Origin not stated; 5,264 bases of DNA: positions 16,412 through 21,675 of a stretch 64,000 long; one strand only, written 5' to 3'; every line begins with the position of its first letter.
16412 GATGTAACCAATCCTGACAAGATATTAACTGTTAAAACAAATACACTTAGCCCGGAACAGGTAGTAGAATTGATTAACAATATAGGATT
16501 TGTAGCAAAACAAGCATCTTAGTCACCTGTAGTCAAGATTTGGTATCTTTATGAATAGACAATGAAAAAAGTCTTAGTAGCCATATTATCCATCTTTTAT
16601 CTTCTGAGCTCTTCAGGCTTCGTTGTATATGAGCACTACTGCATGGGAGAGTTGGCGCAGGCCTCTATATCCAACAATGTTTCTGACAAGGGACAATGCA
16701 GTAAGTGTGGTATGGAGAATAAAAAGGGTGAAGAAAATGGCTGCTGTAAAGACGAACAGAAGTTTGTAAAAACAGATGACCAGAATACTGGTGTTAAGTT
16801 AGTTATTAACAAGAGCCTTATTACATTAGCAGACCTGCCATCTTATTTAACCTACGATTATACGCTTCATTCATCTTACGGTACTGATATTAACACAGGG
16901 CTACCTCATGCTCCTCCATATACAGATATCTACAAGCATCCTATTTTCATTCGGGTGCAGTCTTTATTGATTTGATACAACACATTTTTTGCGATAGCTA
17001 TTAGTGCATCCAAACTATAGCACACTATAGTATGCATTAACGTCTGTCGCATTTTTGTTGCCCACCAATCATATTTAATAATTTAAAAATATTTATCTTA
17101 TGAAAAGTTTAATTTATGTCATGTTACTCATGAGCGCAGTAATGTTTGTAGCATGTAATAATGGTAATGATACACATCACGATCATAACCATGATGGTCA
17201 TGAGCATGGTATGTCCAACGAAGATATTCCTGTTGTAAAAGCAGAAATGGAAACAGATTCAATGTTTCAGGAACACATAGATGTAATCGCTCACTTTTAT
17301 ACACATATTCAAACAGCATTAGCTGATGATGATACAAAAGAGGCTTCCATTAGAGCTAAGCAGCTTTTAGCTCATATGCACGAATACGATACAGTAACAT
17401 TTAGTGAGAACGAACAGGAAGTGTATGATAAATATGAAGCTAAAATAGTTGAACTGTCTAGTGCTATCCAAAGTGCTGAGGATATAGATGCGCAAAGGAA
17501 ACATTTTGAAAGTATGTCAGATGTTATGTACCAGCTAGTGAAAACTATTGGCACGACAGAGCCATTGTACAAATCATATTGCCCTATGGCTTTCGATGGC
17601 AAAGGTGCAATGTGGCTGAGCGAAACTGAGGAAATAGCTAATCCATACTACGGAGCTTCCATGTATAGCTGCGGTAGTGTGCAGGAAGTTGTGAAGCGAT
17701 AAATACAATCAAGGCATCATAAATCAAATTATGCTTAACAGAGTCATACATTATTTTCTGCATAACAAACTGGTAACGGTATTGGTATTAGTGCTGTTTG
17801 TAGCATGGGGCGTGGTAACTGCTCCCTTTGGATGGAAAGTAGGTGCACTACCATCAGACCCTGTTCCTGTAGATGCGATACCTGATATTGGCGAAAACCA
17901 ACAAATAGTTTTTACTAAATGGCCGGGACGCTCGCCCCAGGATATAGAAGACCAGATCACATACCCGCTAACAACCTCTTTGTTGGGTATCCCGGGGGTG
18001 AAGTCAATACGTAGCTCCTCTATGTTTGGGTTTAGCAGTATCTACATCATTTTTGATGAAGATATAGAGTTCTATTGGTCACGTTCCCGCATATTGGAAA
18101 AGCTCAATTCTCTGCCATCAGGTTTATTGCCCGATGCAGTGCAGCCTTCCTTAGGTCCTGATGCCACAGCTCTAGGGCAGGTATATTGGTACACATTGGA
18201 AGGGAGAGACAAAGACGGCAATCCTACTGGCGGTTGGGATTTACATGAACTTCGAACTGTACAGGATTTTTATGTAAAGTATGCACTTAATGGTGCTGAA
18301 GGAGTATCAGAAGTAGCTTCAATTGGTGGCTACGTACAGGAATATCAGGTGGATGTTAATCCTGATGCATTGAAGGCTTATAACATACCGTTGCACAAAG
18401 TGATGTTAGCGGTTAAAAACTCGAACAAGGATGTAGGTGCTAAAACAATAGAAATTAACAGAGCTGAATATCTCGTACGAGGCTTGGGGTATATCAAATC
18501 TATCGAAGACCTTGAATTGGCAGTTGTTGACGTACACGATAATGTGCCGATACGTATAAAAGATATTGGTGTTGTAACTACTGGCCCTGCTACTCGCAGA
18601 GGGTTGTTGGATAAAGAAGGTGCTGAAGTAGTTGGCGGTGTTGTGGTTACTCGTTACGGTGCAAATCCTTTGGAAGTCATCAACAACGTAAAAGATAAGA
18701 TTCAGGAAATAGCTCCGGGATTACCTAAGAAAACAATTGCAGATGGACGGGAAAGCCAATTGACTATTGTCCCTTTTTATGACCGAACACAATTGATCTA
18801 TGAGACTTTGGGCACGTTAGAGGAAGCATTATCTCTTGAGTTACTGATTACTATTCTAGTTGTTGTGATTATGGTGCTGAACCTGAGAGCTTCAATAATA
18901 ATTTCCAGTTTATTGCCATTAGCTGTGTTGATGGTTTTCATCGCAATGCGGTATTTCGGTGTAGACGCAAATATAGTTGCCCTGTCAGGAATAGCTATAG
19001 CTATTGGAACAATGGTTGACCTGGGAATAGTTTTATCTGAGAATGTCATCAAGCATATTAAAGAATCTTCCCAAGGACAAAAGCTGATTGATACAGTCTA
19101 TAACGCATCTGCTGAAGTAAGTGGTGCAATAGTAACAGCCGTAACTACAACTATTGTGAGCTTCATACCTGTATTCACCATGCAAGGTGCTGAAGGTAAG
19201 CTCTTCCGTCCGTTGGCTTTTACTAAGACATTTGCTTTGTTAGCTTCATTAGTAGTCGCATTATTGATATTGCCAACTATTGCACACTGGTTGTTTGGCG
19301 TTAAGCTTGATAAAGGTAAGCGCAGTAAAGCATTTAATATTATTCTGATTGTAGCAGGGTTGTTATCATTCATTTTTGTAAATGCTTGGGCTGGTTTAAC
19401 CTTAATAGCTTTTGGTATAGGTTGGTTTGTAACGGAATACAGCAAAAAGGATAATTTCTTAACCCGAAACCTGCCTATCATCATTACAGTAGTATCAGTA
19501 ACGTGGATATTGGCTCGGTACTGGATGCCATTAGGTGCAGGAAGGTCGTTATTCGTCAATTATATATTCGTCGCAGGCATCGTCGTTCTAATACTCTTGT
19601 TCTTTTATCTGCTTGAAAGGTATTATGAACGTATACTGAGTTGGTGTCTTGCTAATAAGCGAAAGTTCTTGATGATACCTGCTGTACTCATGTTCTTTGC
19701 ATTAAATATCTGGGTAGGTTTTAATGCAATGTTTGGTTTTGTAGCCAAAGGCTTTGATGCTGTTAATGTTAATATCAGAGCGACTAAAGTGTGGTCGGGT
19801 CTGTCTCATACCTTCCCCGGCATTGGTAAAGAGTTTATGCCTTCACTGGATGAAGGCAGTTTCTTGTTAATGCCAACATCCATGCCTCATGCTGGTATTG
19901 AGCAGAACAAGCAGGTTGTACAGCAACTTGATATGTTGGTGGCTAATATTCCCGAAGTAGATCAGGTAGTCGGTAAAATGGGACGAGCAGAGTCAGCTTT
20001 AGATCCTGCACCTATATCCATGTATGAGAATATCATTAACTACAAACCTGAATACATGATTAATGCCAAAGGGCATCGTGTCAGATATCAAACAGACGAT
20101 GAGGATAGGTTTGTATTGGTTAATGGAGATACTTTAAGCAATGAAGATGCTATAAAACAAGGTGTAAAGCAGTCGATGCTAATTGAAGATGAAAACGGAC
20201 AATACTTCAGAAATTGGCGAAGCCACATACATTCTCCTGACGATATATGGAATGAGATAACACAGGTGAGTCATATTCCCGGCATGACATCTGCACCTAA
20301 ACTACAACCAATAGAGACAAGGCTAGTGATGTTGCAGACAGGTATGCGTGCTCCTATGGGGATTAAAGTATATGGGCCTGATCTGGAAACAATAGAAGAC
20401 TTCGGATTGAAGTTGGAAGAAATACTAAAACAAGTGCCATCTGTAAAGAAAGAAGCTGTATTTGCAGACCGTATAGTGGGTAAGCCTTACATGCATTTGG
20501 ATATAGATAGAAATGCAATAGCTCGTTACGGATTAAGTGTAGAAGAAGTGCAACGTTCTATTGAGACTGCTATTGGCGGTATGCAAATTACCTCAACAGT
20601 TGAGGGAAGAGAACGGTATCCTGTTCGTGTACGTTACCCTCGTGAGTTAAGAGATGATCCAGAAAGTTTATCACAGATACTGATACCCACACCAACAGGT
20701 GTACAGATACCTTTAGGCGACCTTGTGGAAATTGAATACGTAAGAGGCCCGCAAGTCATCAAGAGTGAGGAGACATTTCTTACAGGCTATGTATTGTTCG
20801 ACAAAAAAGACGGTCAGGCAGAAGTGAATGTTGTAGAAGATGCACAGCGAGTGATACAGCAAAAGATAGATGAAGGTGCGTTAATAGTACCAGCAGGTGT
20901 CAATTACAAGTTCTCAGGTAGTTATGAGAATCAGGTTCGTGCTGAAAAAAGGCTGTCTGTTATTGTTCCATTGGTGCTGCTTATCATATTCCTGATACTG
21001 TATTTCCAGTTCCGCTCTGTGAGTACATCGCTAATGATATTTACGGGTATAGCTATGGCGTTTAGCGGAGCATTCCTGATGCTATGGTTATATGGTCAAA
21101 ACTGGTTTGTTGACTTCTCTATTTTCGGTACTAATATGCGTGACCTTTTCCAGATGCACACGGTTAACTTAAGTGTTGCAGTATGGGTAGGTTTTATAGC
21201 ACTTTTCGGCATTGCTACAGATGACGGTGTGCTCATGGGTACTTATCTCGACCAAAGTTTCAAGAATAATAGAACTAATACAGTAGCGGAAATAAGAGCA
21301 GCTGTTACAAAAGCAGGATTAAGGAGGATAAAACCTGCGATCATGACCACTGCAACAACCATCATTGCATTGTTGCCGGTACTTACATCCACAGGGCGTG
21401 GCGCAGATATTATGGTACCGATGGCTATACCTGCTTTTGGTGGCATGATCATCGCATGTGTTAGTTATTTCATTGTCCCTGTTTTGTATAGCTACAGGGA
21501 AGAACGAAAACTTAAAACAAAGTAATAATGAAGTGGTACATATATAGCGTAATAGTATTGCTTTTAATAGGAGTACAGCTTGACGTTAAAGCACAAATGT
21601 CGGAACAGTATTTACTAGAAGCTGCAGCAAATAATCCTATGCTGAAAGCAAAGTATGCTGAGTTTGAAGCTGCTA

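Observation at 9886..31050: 21.1-kb integrative element inserted into the 3' end of tRNA-Arg(ACG), with clean att junctions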

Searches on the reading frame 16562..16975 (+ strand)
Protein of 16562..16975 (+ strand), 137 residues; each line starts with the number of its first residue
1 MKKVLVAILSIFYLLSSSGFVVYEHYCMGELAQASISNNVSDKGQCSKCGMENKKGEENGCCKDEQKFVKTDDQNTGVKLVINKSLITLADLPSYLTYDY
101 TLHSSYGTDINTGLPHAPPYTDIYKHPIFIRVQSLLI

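Call 7: search_protein_families(library=pfam, proteins=[window:16562-16975:+], max_evalue=0.01)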
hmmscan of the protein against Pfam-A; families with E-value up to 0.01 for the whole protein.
window:16562-16975:+ (137 aa): 0 families

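Call 27: search_protein_families(library=phrogs, proteins=[window:16562-16975:+], max_evalue=0.01)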
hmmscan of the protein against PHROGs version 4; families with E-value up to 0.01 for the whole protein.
window:16562-16975:+ (137 aa): 0 families

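Call 28: search_protein_families(library=ncbifam, proteins=[window:16562-16975:+], max_evalue=0.01)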
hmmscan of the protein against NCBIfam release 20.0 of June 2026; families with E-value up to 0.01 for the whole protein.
window:16562-16975:+ (137 aa): 1 family
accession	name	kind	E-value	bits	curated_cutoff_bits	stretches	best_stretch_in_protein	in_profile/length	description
NF047658.1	HYC_CC_PP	subfamily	8e-15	55.5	28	1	2-130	1-130/131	HYC_CC_PP family protein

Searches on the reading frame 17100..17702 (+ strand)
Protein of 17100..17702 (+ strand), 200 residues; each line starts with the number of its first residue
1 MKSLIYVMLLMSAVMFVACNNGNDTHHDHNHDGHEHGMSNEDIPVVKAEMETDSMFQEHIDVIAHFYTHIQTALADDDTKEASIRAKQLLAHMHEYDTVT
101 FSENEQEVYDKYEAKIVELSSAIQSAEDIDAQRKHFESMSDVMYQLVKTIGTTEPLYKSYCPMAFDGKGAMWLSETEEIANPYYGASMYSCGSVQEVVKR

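Call 8: search_protein_families(library=pfam, proteins=[window:17100-17702:+], max_evalue=0.01)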
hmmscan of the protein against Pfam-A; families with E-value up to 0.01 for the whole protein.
window:17100-17702:+ (200 aa): 1 family
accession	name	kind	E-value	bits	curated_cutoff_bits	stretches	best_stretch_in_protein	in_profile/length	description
PF11827.13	DUF3347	-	3.9e-19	69.7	25.5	1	66-153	4-91/93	Protein of unknown function (DUF3347)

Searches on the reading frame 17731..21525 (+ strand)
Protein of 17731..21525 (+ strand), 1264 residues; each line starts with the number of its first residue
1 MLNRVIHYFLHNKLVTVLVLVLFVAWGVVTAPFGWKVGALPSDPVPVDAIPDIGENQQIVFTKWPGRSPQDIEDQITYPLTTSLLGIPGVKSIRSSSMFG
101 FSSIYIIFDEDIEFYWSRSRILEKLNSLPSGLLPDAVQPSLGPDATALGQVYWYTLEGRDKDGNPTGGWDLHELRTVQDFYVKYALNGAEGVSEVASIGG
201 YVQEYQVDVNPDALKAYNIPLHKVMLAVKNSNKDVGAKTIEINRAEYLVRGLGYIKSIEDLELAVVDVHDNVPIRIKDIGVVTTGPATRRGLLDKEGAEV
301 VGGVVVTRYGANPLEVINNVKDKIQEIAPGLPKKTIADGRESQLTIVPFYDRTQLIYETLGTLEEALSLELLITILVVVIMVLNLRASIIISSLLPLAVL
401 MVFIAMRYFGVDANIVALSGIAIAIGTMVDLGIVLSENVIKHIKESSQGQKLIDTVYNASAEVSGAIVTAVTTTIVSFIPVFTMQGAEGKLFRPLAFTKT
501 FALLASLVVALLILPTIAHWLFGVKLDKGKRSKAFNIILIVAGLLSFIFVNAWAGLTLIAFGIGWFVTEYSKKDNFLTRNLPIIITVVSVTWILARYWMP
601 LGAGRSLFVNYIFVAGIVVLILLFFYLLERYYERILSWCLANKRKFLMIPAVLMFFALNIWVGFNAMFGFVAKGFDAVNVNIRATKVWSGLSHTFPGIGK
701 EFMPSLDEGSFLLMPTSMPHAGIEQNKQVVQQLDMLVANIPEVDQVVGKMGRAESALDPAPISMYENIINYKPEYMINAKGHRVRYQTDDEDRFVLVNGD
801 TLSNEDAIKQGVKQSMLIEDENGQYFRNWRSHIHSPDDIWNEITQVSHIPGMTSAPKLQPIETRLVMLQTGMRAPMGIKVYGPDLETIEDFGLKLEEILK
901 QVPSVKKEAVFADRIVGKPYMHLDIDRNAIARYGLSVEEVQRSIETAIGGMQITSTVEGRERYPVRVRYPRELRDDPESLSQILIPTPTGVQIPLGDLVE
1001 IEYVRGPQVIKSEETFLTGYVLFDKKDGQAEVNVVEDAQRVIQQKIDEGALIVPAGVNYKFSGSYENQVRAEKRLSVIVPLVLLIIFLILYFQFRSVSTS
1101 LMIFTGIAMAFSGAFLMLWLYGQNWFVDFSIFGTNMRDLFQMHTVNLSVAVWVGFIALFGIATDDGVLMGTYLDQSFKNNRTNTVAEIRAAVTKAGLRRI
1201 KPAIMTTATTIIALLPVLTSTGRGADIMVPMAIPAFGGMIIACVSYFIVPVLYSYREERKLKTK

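Call 8: search_protein_families(library=pfam, proteins=[window:17731-21525:+], max_evalue=0.01)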
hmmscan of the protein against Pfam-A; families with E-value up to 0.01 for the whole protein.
window:17731-21525:+ (1264 aa): 2 families
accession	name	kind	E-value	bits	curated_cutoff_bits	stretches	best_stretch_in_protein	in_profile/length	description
PF00873.25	ACR_tran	-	5.4e-177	590.9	28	4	37-536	22-506/1021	AcrB/AcrD/AcrF family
PF16537.11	T2SSB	-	0.00076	19.5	28.4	1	786-813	11-38/60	Type II secretion system protein B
